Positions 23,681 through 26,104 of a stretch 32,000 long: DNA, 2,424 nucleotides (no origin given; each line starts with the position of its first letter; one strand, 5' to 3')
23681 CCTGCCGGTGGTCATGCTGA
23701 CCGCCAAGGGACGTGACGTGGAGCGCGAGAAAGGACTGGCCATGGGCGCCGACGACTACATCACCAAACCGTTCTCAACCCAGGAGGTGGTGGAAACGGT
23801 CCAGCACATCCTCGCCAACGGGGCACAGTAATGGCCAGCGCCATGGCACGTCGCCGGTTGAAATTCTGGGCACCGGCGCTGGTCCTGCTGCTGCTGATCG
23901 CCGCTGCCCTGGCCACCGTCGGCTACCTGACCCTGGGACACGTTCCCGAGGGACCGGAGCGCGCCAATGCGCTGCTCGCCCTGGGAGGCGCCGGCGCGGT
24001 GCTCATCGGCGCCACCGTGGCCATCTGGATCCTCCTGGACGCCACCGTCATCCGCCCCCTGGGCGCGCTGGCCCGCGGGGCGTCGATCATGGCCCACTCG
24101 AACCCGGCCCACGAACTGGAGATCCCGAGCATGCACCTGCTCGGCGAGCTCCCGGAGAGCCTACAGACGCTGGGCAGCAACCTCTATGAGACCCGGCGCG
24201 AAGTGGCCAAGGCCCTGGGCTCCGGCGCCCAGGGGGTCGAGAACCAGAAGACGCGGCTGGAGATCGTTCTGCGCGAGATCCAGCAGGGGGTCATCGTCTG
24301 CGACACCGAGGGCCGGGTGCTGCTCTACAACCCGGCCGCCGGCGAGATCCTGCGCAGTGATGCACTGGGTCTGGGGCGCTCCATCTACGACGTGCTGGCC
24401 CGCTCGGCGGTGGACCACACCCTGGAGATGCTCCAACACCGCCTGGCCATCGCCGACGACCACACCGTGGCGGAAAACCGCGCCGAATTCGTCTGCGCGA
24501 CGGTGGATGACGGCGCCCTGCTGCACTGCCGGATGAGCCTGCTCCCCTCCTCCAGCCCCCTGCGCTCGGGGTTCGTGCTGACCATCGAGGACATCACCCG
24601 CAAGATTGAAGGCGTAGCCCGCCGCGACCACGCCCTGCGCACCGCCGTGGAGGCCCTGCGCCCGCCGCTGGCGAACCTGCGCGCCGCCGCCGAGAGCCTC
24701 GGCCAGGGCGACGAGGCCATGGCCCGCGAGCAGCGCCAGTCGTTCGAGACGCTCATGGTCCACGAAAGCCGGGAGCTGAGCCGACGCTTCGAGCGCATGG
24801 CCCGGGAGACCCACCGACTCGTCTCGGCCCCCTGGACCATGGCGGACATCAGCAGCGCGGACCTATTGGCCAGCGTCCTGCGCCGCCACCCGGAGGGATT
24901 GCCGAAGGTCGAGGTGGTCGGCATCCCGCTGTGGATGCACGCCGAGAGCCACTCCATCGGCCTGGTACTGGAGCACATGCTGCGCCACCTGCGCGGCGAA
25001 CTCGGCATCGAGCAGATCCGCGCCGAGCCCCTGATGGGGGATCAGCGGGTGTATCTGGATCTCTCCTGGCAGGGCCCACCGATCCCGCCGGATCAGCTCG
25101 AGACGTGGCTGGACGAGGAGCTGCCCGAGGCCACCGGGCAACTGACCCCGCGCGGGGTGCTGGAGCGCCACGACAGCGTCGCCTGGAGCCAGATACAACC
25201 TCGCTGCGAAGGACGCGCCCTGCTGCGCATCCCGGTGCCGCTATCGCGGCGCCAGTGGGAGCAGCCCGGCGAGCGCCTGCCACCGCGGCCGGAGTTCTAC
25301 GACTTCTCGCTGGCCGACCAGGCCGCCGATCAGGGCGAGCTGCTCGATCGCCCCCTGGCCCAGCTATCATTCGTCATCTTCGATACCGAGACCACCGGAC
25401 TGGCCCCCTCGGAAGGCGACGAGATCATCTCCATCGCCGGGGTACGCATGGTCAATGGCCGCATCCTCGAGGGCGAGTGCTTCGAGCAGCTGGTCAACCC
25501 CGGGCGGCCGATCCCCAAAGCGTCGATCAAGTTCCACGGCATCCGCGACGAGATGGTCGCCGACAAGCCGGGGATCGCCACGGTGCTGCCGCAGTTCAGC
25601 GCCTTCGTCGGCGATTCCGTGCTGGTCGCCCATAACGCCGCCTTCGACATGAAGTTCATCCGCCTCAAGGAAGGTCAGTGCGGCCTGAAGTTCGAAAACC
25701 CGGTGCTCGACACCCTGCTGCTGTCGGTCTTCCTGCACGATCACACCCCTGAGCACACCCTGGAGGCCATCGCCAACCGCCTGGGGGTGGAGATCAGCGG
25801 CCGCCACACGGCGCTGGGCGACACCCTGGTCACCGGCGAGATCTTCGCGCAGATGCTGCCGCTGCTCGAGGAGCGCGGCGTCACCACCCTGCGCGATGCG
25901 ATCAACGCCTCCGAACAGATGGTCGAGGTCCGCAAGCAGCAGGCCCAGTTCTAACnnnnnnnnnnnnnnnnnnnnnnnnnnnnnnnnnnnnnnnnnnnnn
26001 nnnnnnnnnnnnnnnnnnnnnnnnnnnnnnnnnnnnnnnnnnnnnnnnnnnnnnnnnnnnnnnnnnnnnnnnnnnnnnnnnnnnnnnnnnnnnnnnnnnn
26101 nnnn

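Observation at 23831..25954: Exonuclease carried on a pseudo-histidine-kinase sensor: phospho-acceptor His replaced by Glu and ATP-binding boxes lost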

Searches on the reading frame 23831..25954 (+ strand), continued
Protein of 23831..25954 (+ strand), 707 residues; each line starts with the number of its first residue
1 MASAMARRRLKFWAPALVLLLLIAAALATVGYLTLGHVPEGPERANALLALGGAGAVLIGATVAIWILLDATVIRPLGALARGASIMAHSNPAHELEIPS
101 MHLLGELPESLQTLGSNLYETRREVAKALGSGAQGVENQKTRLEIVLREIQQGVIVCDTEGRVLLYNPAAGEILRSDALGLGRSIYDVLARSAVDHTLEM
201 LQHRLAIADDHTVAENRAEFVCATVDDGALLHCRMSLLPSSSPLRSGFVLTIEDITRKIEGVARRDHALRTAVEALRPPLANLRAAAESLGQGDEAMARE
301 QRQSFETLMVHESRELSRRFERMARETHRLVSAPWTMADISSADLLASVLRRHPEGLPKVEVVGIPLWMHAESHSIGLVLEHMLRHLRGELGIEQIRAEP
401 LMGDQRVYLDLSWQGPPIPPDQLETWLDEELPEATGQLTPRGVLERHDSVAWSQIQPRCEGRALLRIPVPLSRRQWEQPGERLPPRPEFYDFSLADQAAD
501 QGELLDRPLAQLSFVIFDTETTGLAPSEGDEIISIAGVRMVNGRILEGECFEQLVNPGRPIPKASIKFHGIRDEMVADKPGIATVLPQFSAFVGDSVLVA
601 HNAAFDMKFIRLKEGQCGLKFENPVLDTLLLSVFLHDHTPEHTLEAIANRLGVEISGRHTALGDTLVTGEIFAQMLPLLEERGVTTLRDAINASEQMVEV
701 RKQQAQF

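Call 49: search_dna_similar(query=window:23831-25951:+, collection=plasmids, mode=protein, max_rows=10)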
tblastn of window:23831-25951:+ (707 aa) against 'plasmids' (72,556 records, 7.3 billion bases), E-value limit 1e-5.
Records with a match: 1098; places in all: 1143; records where one place covers at least 80% of the query: 20.
Best place of each record, by identity: <60% 1098.
By first word of the organism name: Klebsiella 249; Escherichia 182; Enterococcus 104; Enterobacter 102; Salmonella 50; Citrobacter 39; Aeromonas 32; Pseudomonas 30; Paracoccus 21; Clostridioides 19; and 106 more.
By predicted mobility (MOB-suite, as given by PLSDB): non-mobilizable 819; mobilizable 161; conjugative 118.
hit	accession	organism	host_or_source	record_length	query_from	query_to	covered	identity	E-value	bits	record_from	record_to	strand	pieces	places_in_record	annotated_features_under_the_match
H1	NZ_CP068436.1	Cupriavidus necator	heavy metal containmented soil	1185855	76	701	89%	38.0%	6e-102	350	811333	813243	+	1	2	none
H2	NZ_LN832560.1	Paracoccus aminovorans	-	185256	91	701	86%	37.9%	2e-100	346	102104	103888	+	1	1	exonuclease domain-containing protein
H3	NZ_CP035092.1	Paracoccus denitrificans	Homo sapiens,cell culture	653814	80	701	88%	37.1%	3e-99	343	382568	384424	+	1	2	exonuclease domain-containing protein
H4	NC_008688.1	Paracoccus denitrificans PD1222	-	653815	80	701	88%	37.1%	3e-99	343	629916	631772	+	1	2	exonuclease domain-containing protein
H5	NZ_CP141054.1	Paracoccus denitrificans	-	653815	80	701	88%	37.1%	3e-99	343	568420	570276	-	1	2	exonuclease domain-containing protein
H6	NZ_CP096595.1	Paracoccus denitrificans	mixed culture,activated sludge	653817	80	701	88%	37.1%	3e-99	343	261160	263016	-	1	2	exonuclease domain-containing protein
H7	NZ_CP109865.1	Paracoccus aminovorans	bacteria,human fecal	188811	91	701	86%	37.6%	3e-98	339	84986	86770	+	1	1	exonuclease domain-containing protein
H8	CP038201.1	Paracoccus ferrooxidans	single cell,bioreactor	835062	80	701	88%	36.9%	9e-103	353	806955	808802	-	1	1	DNA polymerase III subunit epsilon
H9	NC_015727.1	Cupriavidus necator N-1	soil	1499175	91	696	86%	37.6%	3e-104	357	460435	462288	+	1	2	record has no annotation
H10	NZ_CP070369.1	Paracoccus methylovorus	whole organism,grassland soil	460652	80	690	86%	35.8%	2e-95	332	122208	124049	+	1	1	exonuclease domain-containing protein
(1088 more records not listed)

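Call 50: get_annotated_region(hit=H4, flank=9000)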
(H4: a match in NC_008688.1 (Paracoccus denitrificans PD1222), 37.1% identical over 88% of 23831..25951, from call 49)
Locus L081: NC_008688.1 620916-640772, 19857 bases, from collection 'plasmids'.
description: Paracoccus denitrificans PD1222 plasmid 1, complete sequence
organism: Paracoccus denitrificans PD1222 (NCBI taxid 318586)
taxonomy: Bacteria; Pseudomonadota; Alphaproteobacteria; Rhodobacterales; Paracoccaceae; Paracoccus; Paracoccus denitrificans; Paracoccus denitrificans PD1222
host: -; source: -; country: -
typing (MOB-suite, as given by PLSDB): non-mobilizable; replicon rep_cluster_560,rep_cluster_969
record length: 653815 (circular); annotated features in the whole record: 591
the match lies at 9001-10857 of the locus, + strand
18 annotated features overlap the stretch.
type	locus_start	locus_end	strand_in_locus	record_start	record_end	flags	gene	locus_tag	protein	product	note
CDS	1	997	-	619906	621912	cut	cyoB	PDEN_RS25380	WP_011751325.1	cytochrome o ubiquinol oxidase subunit I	GO:0015990 - electron transport coupled proton transport [Evidence IEA]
CDS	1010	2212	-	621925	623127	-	cyoA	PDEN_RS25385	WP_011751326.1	ubiquinol oxidase subunit II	GO:0015990 - electron transport coupled proton transport [Evidence IEA]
CDS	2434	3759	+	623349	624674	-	-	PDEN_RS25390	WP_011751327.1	MFS transporter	GO:0055085 - transmembrane transport [Evidence IEA]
CDS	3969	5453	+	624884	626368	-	-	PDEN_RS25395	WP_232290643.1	putative nucleotidyltransferase substrate binding domain-containing protein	-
CDS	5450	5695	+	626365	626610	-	-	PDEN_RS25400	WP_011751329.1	hypothetical protein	-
CDS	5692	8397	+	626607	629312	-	-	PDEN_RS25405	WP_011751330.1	ATP-binding protein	-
CDS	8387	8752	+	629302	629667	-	-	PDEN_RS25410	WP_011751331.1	response regulator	GO:0000160 - phosphorelay signal transduction system [Evidence IEA]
CDS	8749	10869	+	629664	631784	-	-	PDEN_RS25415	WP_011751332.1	exonuclease domain-containing protein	-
CDS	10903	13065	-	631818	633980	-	-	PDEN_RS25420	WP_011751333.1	esterase-like activity of phytase family protein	-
CDS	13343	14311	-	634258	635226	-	speB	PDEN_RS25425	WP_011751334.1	agmatinase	GO:0008295 - spermidine biosynthetic process [Evidence IEA]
CDS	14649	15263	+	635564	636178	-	-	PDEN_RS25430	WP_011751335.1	alpha/beta hydrolase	-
CDS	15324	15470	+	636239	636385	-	-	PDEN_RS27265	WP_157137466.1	hypothetical protein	-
CDS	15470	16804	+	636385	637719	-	-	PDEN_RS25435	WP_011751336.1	FAD/NAD(P)-binding protein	-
CDS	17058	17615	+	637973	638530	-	-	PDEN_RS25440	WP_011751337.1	NAD(P)H-dependent oxidoreductase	-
CDS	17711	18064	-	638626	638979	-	-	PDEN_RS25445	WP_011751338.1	hypothetical protein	-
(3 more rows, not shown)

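Call 60: search_protein_families(library=padloc, proteins=[window:23831-25954:+], max_evalue=0.01)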
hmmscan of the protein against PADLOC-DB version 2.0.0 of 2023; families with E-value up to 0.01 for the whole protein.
window:23831-25954:+ (707 aa): 3 families
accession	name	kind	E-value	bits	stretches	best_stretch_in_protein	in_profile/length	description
PDLC01247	DEDDh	-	1.4e-38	130.6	1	515-672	1-138/139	"CAS-I,CAS-II,CAS-III,CAS-IV,CAS-V,CAS-VI; associated"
PDLC05027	PDC-S48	-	6.3e-30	102.6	1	513-695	5-184/411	-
PDLC05028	PDC-S48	-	4.6e-28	96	1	509-676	15-180/512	-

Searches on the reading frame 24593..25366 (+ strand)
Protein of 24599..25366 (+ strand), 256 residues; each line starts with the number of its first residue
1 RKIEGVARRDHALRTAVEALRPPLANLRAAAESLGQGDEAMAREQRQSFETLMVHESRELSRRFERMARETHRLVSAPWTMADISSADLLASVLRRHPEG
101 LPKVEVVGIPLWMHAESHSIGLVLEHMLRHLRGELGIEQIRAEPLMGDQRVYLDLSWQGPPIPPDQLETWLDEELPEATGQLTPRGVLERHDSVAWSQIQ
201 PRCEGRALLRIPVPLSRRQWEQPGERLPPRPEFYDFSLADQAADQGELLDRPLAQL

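Call 5: search_protein_families(library=pfam, proteins=[window:24599-25366:+], max_evalue=10)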
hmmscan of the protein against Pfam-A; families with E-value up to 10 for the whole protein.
seq(256 aa): 1 family
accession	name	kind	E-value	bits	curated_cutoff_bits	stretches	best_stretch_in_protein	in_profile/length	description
PF00512.31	HisKA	-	0.14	12.6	26.9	1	13-54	6-45/66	His Kinase A (phospho-acceptor) domain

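Call 45: search_protein_representatives(protein=window:24593-25351:+)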
Query: 253 residues. Proteins with E-value up to 0.001 (for the whole library): 491; up to 1e-10: 262; up to 1e-30: 65. The best 150 are listed.
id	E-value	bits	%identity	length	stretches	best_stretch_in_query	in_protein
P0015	2.1e-80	286.3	55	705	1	1-251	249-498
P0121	1.1e-52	195.4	45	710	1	2-244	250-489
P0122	1.3e-52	195.2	46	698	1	7-250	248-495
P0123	1.8e-52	194.7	43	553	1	2-252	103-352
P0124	5.7e-52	193.2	47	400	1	3-224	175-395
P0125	1.5e-51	191.8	44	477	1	2-249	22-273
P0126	2.4e-51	191.1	44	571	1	2-253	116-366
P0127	2.2e-50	187.9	42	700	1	2-245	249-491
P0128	4.5e-50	186.9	40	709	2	3-252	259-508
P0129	6.0e-50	186.5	44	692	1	1-238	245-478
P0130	1.7e-48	181.8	44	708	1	5-246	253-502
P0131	1.9e-47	178.4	39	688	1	7-250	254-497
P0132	2.4e-46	174.7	47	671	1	14-219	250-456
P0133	3.9e-46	174.0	40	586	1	2-252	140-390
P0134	1.0e-45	172.6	42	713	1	11-253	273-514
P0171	2.7e-33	131.9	36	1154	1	4-242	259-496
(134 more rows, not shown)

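Call 68: predict_structure(alignment_id=A2)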
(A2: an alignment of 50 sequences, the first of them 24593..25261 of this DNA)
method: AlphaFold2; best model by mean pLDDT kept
length: 223 residues; sequences in the alignment: 50
mean_pLDDT: 90.0   pTM: 0.71
mean pLDDT of the five models: 90.0, 88.4, 87.9, 87.7, 87.5
residues with pLDDT >= 90: 135; 70-90: 74; 50-70: 14; < 50: 0
segments of 3 or more residues with pLDDT < 50: none
pLDDT, mean of each block of 10 residues (from residue 1): 66 80 82 81 86 86 81 66 93 96 97 97 98 98 97 98 98 96 93 96 97 97 89
secondary structure, 60 per line:
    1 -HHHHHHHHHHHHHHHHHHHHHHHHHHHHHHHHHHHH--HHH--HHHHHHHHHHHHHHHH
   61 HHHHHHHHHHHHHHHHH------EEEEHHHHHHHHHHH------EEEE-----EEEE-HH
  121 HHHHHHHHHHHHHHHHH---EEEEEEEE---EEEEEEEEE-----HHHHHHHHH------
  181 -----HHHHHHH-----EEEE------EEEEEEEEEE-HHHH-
elements in order: H2-37 H45-77 E84-87 H88-98 E105-108 E114-117 H119-137 E141-148 E152-160 H166-174 H186-192 E198-201 E208-217 H219-222

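Call 70: fold_search(model_id=the predicted structure, library=pdb)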
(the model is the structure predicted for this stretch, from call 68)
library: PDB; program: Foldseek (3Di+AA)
matches with E <= 10: 732; with E <= 0.001: 320
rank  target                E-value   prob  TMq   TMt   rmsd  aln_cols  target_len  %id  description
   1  4kp4_B                7.3e-11  1.00  0.46  0.48  14.8       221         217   15  Deciphering cis-trans directionality and visualizing autophosphorylation in histidine kinases. (released 2014-02-12)
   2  4u7o_B                8.7e-11  1.00  0.43  0.43  20.0       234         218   18  Active histidine kinase bound with ATP (released 2015-09-02)
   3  4u7o_A                1.7e-10  1.00  0.42  0.40  14.0       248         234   17  Active histidine kinase bound with ATP (released 2015-09-02)
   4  5c93_A                1.9e-10  1.00  0.42  0.40  14.2       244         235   16  Histidine kinase with ATP (released 2016-07-27)
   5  5c93_B                2.2e-10  1.00  0.41  0.41  20.0       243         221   20  Histidine kinase with ATP (released 2016-07-27)
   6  4jav_A                3.8e-10  1.00  0.45  0.41  18.7       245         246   14  Structural basis of a rationally rewired protein-protein interface (HK853wt and RR468mutant V13P, L14I, I17M and N21V) (released 2013-09-04)
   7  6rgz_A                3.8e-10  1.00  0.44  0.41  17.4       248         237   14  Revisiting pH-gated conformational switch. Complex HK853-RR468 pH 6.5 (released 2020-02-19)
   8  6rh0_A                4.8e-10  1.00  0.44  0.42  17.3       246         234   16  Revisiting pH-gated conformational switch. Complex HK853-RR468 pH 5.5 (released 2020-02-19)
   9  4q20_B                6.5e-10  1.00  0.44  0.44  14.4       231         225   16  Crystal structure of a C-terminal part of tyrosine kinase (DivL) from Caulobacter crescentus CB15 at 2.50 A resolution (released 2014-04-23)
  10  6rh8_A                7.8e-10  1.00  0.42  0.40  17.0       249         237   17  Revisiting pH-gated conformational switch. Complex HK853 mutant H260A -RR468 mutant D53A pH 5.3 (released 2020-02-19)
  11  6rfv_A                8.7e-10  1.00  0.44  0.42  17.1       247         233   17  Revisiting pH-gated conformational switch. Complex HK853-RR468 pH 7 (released 2020-02-19)
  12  4zki_A                8.7e-10  1.00  0.40  0.38  14.2       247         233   18  The crystal structure of Histidine Kinase YycG with ADP (released 2016-05-04)
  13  4u7n_A                9.8e-10  1.00  0.43  0.45  14.2       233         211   18  Inactive structure of histidine kinase (released 2015-09-02)
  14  6rh0_B                1.1e-09  1.00  0.48  0.46  17.1       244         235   16  Revisiting pH-gated conformational switch. Complex HK853-RR468 pH 5.5 (released 2020-02-19)
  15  8vc9_B                1.2e-09  1.00  0.48  0.32   9.9       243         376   12  Hybrid response regulator LvrB from Leptospira / phosphorylated REC form (released 2024-12-18)
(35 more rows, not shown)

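Call 72: search_protein_families(library=pfam, proteins=[P0171], max_evalue=0.001)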
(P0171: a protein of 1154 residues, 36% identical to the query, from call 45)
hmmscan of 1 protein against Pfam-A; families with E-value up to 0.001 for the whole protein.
P0171 (1154 aa): 6 families
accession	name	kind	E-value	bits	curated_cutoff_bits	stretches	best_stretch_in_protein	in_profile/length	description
PF03445.19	DUF294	-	2.3e-39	134.9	21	1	835-976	2-137/138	Putative nucleotidyltransferase DUF294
PF00929.31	RNase_T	-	4.7e-26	92.7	24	1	513-616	1-107/164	Exonuclease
PF10335.14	DUF294_C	-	4.6e-24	85.3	22.5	1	1014-1145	2-137/145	Putative nucleotidyltransferase substrate binding domain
PF00571.33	CBS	-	1.2e-16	61.2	24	2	690-744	1-56/57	CBS domain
PF00989.32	PAS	-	0.00011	22.6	22.6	0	132-181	2-51/113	PAS fold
PF13188.13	PAS_8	-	0.00018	21.8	21.8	1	132-171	2-43/65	PAS domain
